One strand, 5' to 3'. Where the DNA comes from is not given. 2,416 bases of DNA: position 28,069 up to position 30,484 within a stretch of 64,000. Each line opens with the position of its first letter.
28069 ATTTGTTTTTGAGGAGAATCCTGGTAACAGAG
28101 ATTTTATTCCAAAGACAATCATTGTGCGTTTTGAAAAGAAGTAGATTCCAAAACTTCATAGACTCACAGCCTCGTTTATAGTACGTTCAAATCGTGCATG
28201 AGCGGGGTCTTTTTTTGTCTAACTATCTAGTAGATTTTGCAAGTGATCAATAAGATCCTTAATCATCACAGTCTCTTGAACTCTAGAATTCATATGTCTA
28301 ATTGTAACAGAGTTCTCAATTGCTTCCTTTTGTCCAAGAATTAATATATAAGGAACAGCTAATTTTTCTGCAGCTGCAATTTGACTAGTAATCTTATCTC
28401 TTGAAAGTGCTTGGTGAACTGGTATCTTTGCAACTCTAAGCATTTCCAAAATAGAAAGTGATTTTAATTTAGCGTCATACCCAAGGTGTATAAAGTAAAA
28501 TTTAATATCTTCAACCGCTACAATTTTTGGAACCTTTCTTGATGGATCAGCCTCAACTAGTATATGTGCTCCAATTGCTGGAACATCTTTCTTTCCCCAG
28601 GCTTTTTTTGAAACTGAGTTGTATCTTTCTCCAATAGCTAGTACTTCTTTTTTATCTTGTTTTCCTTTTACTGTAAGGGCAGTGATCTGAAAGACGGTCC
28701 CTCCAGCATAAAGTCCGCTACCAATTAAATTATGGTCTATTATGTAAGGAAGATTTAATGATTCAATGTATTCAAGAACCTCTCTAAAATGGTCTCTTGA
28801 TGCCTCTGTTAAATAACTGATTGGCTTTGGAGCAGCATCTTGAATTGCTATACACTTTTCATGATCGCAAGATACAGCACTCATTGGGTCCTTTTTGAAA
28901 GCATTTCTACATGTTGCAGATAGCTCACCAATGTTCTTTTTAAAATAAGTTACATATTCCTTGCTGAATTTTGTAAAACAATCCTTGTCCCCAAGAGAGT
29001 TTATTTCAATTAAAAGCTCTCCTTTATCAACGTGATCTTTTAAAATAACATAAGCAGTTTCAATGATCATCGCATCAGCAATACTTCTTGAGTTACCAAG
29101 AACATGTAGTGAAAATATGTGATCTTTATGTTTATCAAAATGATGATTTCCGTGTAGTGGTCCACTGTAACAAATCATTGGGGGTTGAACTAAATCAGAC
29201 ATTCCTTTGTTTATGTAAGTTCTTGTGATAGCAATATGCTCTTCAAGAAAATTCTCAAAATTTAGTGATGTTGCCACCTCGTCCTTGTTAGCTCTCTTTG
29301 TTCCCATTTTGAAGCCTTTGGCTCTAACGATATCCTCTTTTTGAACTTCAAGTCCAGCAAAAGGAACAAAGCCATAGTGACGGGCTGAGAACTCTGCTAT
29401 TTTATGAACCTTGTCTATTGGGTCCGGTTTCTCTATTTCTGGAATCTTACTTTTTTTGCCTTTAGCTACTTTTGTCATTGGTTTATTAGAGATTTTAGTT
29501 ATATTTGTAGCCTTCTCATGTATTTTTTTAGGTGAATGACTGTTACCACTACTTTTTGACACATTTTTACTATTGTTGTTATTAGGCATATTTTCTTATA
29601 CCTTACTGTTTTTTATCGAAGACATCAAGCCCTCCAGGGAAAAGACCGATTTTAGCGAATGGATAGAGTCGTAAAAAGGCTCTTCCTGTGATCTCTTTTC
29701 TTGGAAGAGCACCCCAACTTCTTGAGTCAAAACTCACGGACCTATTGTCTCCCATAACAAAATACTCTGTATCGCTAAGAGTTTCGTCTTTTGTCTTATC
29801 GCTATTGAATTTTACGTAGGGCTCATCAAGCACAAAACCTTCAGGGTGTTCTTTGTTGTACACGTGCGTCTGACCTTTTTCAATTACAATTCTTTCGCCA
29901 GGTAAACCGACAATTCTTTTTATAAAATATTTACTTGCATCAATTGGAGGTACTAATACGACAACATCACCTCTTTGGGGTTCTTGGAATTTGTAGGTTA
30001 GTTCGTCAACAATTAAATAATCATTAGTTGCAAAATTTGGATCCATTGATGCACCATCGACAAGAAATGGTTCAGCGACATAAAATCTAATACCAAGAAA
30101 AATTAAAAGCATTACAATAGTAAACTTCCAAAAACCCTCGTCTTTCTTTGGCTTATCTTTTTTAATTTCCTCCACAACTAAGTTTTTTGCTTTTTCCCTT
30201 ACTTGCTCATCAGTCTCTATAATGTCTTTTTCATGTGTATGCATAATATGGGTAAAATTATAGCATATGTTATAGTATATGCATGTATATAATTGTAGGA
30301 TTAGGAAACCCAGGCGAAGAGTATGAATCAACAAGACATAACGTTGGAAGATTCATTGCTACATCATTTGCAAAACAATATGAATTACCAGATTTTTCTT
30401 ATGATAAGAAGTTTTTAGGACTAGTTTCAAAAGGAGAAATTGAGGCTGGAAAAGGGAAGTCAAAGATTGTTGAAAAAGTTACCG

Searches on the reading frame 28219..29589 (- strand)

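Call 58: search_protein_families(library=pfam, proteins=[window:28219-29589:-], max_evalue=0.001)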
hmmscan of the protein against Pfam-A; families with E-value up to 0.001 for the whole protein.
window:28219-29589:- (456 aa): 1 family
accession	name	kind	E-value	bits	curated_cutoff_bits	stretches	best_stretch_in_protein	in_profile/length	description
PF03129.25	HGTP_anticodon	-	9.7e-13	48.5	21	1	377-452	18-93/94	Anticodon binding domain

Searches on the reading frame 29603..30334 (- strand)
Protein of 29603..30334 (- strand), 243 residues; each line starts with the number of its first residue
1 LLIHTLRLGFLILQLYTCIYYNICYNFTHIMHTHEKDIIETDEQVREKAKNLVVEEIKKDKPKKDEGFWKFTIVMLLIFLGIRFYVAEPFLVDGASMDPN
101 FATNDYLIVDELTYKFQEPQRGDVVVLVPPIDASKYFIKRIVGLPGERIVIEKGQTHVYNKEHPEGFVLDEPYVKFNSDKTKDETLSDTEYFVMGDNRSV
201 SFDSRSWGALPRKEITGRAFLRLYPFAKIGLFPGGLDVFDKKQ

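Call 58: search_protein_families(library=pfam, proteins=[window:29603-30334:-], max_evalue=0.001)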
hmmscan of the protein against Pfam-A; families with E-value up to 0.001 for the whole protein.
window:29603-30334:- (243 aa): 1 family
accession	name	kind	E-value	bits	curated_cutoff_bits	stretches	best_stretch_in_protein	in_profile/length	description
PF10502.14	Peptidase_S26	-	2.8e-41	141.7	22.9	1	70-223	6-167/168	Signal peptidase, peptidase S26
